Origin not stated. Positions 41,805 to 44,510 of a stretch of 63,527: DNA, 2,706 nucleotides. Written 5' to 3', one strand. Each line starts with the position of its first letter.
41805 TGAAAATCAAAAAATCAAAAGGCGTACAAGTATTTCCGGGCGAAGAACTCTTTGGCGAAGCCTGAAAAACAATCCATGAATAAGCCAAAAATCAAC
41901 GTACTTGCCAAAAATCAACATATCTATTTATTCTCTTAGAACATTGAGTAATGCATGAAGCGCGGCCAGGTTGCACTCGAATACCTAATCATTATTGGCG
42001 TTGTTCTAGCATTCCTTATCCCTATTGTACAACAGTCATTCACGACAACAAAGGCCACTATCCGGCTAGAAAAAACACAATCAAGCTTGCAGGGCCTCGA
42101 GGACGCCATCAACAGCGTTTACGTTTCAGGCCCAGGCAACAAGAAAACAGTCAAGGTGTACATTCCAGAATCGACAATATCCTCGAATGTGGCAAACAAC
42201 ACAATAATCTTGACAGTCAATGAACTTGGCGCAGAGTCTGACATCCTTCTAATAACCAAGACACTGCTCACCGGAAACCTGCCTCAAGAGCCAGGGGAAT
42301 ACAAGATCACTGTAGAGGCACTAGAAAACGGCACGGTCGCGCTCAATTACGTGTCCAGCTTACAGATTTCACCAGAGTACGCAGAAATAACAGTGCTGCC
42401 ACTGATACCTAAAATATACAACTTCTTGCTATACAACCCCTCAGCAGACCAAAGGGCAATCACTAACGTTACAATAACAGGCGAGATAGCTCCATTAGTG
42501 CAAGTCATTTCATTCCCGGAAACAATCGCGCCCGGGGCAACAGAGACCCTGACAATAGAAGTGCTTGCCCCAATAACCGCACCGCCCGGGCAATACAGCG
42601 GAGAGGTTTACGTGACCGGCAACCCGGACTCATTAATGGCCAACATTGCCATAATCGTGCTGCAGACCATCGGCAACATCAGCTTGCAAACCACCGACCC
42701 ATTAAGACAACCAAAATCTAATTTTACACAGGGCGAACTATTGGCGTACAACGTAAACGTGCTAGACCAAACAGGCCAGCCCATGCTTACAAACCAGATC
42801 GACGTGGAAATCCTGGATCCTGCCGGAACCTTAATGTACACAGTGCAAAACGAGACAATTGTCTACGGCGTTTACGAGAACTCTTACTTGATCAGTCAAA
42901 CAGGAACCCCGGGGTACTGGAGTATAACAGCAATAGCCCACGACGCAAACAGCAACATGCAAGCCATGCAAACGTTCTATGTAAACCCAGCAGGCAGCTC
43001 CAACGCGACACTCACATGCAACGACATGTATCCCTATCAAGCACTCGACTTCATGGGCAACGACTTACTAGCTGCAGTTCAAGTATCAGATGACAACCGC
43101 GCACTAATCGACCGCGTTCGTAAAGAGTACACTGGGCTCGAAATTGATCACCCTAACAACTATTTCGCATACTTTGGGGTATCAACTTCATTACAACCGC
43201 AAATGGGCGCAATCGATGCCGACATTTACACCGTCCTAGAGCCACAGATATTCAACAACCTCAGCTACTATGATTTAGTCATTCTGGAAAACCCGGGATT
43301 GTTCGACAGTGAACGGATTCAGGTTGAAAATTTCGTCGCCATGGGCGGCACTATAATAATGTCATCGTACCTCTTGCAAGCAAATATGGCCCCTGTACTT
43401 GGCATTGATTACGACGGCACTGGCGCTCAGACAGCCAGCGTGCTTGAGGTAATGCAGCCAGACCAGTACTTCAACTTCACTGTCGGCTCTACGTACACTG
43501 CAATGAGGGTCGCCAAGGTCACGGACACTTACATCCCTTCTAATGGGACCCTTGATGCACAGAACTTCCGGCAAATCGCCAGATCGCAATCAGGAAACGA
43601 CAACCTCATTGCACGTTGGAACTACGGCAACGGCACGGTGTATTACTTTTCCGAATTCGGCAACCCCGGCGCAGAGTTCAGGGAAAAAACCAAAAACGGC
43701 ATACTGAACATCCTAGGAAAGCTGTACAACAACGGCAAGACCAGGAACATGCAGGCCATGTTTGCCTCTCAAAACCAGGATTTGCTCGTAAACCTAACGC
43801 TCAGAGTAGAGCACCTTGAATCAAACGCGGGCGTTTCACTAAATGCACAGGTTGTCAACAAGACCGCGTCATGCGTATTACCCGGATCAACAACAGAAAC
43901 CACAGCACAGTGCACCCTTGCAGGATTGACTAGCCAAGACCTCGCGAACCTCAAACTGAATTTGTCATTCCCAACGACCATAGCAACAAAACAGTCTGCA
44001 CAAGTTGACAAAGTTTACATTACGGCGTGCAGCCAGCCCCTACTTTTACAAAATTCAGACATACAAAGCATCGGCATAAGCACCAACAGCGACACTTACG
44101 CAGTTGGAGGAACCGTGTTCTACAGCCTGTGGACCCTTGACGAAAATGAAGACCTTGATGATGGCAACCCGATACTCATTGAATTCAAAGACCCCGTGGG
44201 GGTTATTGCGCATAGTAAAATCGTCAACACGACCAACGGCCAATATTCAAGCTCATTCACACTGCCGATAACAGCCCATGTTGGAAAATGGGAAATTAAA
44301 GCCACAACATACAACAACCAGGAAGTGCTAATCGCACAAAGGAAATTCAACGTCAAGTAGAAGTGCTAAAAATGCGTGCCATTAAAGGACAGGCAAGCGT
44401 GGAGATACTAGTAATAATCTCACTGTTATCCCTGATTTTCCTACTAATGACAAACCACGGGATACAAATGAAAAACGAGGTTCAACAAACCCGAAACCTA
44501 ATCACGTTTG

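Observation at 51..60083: A dispersed family of at least 14 small orphan genes that all start Met-Trp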

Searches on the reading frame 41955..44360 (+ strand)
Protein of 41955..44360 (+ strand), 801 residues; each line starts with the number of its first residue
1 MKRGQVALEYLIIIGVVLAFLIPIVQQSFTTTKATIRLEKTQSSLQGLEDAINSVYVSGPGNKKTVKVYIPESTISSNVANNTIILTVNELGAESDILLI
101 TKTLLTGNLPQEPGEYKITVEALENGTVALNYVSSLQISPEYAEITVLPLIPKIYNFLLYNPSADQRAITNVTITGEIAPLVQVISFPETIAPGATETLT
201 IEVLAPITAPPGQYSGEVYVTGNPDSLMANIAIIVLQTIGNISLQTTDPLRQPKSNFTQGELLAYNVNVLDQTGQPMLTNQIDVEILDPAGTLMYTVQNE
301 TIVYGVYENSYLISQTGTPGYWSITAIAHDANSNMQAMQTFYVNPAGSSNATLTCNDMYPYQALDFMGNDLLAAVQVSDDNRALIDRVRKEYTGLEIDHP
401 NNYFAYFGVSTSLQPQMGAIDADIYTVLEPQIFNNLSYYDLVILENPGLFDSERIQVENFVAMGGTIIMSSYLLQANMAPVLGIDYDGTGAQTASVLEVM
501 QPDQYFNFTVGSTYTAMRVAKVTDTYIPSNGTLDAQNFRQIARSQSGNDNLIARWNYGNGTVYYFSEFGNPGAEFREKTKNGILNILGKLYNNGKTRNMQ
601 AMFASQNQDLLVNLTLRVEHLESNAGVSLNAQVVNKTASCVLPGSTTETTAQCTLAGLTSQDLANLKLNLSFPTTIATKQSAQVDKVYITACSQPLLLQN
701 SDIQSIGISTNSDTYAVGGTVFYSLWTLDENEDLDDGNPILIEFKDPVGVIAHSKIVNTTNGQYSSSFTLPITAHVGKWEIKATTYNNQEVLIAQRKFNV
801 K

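Call 8: search_protein_families(library=pfam, proteins=[window:41955-44360:+], max_evalue=0.00001)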
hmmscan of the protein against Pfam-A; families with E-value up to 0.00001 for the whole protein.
window:41955-44360:+ (801 aa): 1 family
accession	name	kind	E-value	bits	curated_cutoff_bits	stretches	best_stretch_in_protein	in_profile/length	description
PF01835.25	MG2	-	2.7e-17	63.3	32.8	2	714-800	10-96/96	MG2 domain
